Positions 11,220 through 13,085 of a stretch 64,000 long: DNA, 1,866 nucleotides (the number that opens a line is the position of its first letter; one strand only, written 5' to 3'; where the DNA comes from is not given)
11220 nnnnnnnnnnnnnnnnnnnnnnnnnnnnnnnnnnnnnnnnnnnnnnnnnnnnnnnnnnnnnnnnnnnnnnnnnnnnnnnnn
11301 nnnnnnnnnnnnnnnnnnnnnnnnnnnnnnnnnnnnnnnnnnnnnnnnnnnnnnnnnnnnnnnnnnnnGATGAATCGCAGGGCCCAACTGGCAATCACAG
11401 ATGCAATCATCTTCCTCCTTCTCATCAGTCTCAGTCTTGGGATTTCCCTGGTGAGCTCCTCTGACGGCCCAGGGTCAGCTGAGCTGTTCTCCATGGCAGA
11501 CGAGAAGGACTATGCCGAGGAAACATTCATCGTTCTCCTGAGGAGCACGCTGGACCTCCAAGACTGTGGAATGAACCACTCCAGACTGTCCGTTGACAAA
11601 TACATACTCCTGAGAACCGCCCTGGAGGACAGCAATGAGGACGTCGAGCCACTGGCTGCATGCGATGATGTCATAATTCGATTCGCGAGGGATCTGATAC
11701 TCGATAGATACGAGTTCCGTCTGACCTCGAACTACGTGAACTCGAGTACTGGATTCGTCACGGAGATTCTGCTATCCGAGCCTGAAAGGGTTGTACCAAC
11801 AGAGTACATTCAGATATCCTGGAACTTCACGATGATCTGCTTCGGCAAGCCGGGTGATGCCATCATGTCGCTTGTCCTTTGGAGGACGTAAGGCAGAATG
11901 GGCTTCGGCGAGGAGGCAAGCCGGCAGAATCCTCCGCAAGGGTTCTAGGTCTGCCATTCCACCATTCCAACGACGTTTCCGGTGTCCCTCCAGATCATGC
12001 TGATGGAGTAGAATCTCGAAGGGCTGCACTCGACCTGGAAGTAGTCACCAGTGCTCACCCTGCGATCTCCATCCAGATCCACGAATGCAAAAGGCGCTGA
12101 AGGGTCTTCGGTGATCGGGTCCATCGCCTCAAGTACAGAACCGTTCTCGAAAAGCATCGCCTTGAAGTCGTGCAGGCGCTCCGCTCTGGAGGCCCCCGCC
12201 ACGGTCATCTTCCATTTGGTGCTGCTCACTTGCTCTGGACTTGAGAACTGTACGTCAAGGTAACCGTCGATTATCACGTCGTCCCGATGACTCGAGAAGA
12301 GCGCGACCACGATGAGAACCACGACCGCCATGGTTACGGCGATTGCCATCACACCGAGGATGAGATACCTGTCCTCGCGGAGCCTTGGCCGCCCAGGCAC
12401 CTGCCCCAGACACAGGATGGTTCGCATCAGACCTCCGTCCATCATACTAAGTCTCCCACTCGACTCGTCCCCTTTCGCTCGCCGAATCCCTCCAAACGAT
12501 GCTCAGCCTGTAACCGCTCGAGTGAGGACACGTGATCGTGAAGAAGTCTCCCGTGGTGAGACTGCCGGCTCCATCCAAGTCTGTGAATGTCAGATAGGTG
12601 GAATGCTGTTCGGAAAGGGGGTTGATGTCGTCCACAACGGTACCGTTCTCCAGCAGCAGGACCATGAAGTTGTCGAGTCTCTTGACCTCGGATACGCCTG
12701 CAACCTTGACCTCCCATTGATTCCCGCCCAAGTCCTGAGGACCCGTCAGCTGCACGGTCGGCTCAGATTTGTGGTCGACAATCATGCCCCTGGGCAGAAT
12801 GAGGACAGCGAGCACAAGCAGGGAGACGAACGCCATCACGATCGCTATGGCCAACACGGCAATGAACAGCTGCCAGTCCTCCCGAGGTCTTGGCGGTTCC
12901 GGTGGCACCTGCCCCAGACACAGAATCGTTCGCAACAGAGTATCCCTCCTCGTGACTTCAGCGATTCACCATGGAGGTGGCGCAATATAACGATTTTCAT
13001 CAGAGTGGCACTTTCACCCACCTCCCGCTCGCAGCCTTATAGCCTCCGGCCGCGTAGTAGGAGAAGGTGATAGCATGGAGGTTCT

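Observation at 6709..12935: Type IV pilus / archaellum-like assembly locus without FlaH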

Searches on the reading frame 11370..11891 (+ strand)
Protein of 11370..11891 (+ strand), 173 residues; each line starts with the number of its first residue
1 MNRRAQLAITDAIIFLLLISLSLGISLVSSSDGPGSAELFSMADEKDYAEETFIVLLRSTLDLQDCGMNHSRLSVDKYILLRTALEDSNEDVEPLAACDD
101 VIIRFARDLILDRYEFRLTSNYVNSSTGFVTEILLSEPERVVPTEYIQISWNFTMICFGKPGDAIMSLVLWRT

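Call 3: search_protein_families(library=pfam, proteins=[window:11370-11891:+], max_evalue=1)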
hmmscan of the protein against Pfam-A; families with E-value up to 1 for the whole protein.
window:11370-11891:+ (173 aa): 0 families

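Call 4: search_protein_families(library=ncbifam, proteins=[window:11370-11891:+], max_evalue=1)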
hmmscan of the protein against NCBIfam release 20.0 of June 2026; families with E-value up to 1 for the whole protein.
window:11370-11891:+ (173 aa): 0 families

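Call 78: search_solved_structures(query=A6, max_evalue=10)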
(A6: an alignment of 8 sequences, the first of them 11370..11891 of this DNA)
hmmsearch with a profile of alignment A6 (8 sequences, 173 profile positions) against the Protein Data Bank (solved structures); distinct sequences matched with E-value up to 10: 2.
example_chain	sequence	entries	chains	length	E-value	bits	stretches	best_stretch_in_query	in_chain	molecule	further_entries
5t03_A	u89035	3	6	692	0.48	13.4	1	86-117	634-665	maltose binding protein - heparan sulfate 6-O-sulfotransferase isoform 3 fusion protein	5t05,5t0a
8wyd_E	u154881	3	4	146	1.4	11.9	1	106-141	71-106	Bacillus phage SPbeta DSAD1 protein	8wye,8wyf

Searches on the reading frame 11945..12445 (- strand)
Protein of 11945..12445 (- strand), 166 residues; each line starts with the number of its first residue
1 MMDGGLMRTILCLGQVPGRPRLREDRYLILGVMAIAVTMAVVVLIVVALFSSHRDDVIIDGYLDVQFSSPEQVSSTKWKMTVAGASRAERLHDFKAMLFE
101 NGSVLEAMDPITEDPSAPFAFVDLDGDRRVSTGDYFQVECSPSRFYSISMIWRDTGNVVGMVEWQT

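Call 3: search_protein_families(library=pfam, proteins=[window:11945-12445:-], max_evalue=1)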
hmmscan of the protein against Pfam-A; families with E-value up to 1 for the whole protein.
window:11945-12445:- (166 aa): 1 family
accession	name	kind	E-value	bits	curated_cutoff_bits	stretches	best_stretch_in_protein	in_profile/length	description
PF11812.13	DUF3333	-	0.23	12.1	26.5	1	23-51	10-38/151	Domain of unknown function (DUF3333)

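Call 4: search_protein_families(library=ncbifam, proteins=[window:11945-12445:-], max_evalue=1)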
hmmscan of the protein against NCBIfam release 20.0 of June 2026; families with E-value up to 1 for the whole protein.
window:11945-12445:- (166 aa): 1 family
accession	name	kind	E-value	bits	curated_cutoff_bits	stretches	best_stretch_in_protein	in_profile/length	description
NF038083.1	CU044_5270_fam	subfamily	0.069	12.9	100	1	7-48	13-52/284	CU044_5270 family protein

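Call 74: search_solved_structures(query=A5, max_evalue=10, show_alignments=1)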
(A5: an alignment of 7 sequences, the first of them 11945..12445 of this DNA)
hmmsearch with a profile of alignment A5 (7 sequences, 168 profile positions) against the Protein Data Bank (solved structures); distinct sequences matched with E-value up to 10: 9.
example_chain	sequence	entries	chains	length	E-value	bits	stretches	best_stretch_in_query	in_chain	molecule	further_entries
6fkf_g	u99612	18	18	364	0.21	14.5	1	57-145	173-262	ATP synthase gamma chain, chloroplastic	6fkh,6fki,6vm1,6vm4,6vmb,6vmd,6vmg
8gi2_A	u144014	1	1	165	0.3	14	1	30-86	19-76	Natrinema pilin, PilA2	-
9myg_A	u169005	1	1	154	0.37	13.7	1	31-87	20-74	Archaeal Type IV pilin N-terminal domain-containing protein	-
28js_K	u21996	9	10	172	1.2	12.1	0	110-146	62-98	Centrin-2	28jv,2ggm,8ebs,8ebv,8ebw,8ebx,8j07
1iq8_A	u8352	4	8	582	1.2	12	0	74-119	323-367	ARCHAEOSINE TRNA-GUANINE TRANSGLYCOSYLASE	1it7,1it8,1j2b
5jol_A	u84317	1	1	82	1.3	11.9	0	120-151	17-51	Plastin-2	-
2obh_A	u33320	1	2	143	1.4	11.8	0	110-146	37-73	Centrin-2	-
5joj_A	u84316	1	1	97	1.6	11.6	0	120-151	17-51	Plastin-2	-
6m6z_A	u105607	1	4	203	6.1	9.7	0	25-64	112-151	TMH4C4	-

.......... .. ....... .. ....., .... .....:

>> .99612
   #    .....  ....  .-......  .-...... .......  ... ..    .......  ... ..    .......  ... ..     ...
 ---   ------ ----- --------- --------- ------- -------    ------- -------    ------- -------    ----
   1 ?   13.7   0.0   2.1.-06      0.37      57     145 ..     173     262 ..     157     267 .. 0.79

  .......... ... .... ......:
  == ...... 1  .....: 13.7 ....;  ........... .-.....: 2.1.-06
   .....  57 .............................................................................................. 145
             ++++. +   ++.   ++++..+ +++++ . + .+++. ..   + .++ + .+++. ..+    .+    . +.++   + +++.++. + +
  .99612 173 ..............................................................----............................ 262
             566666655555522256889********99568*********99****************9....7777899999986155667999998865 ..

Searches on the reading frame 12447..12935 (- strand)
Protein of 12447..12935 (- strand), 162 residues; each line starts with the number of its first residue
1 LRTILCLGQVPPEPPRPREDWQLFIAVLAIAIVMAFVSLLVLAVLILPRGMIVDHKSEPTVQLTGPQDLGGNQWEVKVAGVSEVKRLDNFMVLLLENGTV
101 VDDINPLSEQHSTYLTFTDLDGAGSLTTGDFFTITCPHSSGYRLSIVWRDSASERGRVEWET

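Call 3: search_protein_families(library=pfam, proteins=[window:12447-12935:-], max_evalue=1)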
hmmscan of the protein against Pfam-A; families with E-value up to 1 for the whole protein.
window:12447-12935:- (162 aa): 1 family
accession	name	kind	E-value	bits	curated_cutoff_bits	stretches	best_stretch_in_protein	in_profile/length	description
PF11293.13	DUF3094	-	0.19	11.9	27.1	1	9-41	22-51/55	Protein of unknown function (DUF3094)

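Call 4: search_protein_families(library=ncbifam, proteins=[window:12447-12935:-], max_evalue=1)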
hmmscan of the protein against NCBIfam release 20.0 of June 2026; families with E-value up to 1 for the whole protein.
window:12447-12935:- (162 aa): 1 family
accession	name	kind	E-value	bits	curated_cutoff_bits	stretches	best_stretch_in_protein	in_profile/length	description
NF038246.1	bile_salt_MFS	equivalog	0.077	11.8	400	1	27-136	167-276/408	conjugated bile salt MFS transporter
